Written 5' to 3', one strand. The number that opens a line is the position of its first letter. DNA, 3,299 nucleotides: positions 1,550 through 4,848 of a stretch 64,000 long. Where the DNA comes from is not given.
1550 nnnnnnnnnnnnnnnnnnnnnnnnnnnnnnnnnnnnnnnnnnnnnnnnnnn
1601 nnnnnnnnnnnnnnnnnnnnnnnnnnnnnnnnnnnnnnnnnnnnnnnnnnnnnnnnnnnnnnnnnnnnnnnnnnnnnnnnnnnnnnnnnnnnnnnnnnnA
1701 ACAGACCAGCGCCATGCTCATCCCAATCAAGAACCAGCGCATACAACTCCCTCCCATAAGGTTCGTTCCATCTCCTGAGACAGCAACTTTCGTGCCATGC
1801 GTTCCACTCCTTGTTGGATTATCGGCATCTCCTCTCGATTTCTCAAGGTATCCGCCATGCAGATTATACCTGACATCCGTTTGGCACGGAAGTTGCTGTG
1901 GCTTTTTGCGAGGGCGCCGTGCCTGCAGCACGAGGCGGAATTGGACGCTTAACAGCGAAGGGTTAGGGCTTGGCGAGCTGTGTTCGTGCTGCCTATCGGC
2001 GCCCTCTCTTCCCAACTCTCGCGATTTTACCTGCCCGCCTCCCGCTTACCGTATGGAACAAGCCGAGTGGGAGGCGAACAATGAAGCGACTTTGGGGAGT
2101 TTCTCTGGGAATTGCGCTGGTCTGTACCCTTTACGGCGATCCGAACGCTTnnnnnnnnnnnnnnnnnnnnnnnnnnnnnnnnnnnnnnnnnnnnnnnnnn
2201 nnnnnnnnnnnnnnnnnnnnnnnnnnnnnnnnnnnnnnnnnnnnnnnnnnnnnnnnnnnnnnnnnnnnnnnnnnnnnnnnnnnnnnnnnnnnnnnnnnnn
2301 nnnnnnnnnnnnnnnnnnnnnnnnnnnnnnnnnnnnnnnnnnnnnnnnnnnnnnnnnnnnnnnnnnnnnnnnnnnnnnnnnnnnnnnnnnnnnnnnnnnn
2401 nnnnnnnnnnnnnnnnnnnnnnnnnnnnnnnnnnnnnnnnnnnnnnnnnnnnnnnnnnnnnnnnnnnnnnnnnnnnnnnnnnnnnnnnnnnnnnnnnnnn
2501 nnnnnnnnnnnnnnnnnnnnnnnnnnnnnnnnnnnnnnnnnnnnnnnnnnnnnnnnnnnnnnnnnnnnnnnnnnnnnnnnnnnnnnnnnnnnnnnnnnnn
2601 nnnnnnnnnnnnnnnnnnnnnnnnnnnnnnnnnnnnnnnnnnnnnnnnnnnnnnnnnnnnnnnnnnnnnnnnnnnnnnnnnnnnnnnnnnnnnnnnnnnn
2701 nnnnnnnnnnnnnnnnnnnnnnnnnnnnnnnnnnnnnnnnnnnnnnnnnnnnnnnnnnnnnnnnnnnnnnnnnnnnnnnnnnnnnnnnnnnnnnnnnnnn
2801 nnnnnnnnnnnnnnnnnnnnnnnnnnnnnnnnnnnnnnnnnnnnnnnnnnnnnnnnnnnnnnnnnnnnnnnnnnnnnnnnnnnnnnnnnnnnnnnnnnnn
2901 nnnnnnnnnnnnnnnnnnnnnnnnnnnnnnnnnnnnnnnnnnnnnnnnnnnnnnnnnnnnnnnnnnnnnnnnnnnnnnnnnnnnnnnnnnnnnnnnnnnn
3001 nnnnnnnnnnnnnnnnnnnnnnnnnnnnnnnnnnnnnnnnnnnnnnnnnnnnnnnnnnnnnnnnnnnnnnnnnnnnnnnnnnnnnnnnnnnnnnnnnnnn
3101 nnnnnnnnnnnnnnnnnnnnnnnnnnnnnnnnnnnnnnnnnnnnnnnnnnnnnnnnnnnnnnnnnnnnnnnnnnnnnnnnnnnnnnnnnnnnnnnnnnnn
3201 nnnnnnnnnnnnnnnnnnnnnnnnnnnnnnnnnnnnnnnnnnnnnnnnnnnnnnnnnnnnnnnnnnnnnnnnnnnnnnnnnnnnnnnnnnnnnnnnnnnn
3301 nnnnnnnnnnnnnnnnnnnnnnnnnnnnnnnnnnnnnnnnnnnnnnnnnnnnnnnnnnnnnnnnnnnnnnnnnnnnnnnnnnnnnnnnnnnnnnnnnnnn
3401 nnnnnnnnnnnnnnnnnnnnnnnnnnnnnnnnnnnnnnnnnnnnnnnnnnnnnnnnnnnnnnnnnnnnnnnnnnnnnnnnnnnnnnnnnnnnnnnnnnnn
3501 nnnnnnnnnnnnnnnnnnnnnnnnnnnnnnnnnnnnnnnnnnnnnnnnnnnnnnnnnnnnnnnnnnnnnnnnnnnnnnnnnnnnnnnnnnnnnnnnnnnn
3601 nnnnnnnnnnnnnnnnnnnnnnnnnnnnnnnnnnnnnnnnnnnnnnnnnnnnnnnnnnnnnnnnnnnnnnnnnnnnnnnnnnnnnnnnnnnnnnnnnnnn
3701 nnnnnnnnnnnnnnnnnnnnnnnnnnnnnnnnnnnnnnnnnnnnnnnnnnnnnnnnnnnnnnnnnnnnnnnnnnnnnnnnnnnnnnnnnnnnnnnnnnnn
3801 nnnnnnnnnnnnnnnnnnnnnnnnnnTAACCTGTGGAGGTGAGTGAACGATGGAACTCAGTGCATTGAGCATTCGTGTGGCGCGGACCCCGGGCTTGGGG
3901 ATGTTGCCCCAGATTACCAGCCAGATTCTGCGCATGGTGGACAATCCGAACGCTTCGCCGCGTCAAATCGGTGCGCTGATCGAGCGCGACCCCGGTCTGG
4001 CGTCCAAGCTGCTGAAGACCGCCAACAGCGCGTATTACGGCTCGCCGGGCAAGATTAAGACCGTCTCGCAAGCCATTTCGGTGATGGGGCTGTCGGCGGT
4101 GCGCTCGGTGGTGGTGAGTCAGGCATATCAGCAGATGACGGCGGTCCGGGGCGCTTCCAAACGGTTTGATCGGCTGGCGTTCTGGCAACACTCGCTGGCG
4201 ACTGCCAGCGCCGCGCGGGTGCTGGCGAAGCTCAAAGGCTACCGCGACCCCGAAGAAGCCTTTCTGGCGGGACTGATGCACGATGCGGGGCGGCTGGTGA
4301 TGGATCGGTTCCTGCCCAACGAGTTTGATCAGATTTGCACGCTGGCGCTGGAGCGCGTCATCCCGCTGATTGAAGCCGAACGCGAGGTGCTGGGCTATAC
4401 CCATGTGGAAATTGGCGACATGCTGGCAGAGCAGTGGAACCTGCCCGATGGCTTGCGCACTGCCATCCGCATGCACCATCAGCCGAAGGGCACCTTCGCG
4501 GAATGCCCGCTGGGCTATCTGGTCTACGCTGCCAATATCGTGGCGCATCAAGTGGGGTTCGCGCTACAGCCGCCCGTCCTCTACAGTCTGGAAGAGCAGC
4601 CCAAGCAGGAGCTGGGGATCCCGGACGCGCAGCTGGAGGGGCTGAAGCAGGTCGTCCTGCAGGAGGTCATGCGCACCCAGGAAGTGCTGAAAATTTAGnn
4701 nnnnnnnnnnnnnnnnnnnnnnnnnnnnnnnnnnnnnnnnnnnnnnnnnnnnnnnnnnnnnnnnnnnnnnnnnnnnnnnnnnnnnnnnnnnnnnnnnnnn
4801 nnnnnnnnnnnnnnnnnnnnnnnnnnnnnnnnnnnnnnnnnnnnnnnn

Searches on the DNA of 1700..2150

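Call 70: search_rna_families(source=window, start=1700, end=2150, threshold=evalue, max_evalue=5)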
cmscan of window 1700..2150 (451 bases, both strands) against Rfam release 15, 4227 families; matches with E-value up to 5: 2.
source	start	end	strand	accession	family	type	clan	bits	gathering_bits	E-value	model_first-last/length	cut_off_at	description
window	1883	1920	+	RF03032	narK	Cis-reg;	-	15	43.2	2.2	1-72/72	no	narK RNA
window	1798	1825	+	RF02888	BtsR1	Gene; sRNA;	-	14.8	66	2.7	1-51/51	no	Bacillus sRNA 1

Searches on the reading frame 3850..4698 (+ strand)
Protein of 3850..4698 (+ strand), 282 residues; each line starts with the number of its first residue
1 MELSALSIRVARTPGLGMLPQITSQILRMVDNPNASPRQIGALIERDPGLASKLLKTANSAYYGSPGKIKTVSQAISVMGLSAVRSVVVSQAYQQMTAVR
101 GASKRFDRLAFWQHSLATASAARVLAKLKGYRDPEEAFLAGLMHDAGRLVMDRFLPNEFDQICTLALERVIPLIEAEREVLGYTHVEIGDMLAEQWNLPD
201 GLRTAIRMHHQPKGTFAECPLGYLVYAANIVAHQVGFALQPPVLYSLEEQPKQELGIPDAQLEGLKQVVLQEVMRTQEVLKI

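Call 9: search_protein_families(library=pfam, proteins=[window:3850-4698:+], max_evalue=0.01)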
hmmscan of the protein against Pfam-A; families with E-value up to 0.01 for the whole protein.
window:3850-4698:+ (282 aa): 2 families
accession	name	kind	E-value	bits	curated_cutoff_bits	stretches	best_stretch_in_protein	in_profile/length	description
PF08668.18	HDOD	-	7.4e-61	205.5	22.9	1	16-212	1-196/196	HDOD domain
PF01966.28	HD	-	9.9e-08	32.7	22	1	112-214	2-90/116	HD domain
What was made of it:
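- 3850..4698 (+): HDOD protein (282 aa), probably co-transcribed from P2. Its 3' end overlaps the DUF5658 gene convergently by 4 nt. Pfam HDOD, 7e-61 (call 9).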

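Call 13: find_related_loci(query=window:3850-4698:+, collection=genome_contigs, flank=8000)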
Query window:3850-4698:+ (282 aa) in genome_contigs; peptide patterns used: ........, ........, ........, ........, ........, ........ (x = any residue, [..] = any of these).
127 stretches matched a pattern; 72 encode a relative of the query (tblastn E <= 1e-3); 72 distinct loci.
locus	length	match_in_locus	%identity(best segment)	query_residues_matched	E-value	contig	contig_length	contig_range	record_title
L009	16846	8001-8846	95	1-282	0e+0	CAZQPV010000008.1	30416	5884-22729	MAG TPA_asm: uncultured Fimbriimonadales bacterium isolate binchicken_co30_141 genome assembly, contig: NODE_1248_length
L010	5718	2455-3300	95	1-282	0e+0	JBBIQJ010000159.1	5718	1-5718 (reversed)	MAG: Armatimonadota bacterium isolate EPF170215_bin_323 NODE_1927_length_5718_cov_3.8562, whole genome shotgun sequence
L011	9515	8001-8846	85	1-282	8e-167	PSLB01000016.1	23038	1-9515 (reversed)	MAG: Armatimonadota bacterium isolate ERB_34_2 NODE_783_length_23038_cov_4.642033, whole genome shotgun sequence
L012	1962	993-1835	80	1-282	5e-165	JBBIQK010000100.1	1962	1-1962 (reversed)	MAG: Armatimonadota bacterium isolate CYS170214_bin_324 NODE_10121_length_1962_cov_108.663, whole genome shotgun sequenc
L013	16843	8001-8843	80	1-282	8e-153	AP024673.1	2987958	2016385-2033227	MAG: Fimbriimonadales bacterium KatS3mg018 DNA, complete genome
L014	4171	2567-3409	79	1-282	1e-156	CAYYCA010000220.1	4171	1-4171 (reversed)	MAG TPA_asm: uncultured Fimbriimonadales bacterium isolate binchicken_co170_10 genome assembly, contig: NODE_7351_length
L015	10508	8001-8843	80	1-282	1e-152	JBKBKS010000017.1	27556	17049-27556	MAG: Fimbriimonadales bacterium isolate 21I_052.bin.29 NODE_17_length_27556_cov_4.737036, whole genome shotgun sequence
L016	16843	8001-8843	79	1-282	5e-152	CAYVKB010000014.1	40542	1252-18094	MAG TPA_asm: uncultured Fimbriimonadales bacterium isolate binchicken_co40_70 genome assembly, contig: NODE_748_length_4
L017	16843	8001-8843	79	1-282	1e-151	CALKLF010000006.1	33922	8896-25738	MAG: uncultured Fimbriimonadales bacterium isolate R1_Bin_Bin_75_sub_1 genome assembly, contig: c_000003470547, whole ge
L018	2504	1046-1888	79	1-282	4e-161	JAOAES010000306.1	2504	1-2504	MAG: Fimbriimonadales bacterium isolate SKW266 k141_369110, whole genome shotgun sequence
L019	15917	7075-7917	79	1-282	3e-150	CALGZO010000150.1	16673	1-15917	MAG: uncultured Fimbriimonadales bacterium isolate R1_Bin_MAXBIN__010_1 genome assembly, contig: c_000000508142, whole g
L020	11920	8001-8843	78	1-282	8e-150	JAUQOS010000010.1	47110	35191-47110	MAG: Armatimonadota bacterium isolate BF2.bins.106.201808 NODE_401_length_47110_cov_56.442756, whole genome shotgun sequ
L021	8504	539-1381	79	1-282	1e-149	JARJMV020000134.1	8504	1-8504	MAG: bacterium isolate MAG_7 k141_127611, whole genome shotgun sequence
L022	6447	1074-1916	79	1-282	1e-149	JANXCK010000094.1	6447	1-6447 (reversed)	MAG: Fimbriimonadales bacterium isolate SKYB70 k141_255973, whole genome shotgun sequence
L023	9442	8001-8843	78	1-282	3e-149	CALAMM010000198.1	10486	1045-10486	MAG: uncultured Fimbriimonadales bacterium isolate R1_Bin_MAXBIN__078_1 genome assembly, contig: c_000000658701, whole g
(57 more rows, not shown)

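Call 57: search_protein_families(library=ncbifam, proteins=[window:3850-4698:+], max_evalue=0.001)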
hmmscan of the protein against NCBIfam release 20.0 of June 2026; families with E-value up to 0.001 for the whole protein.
window:3850-4698:+ (282 aa): 3 families
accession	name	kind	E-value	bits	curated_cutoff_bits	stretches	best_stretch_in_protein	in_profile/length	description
TIGR00277.1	HDIG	domain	9e-06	25.5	27.6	1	113-211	7-83/84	HDIG domain-containing metalloprotein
TIGR03319.1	RNase_Y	equivalog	0.00035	19.2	454.35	0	183-232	374-421/514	ribonuclease Y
NF005519.0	PRK07152.1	equivalog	0.00096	18.2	315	0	112-148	198-233/361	nicotinate-nucleotide adenylyltransferase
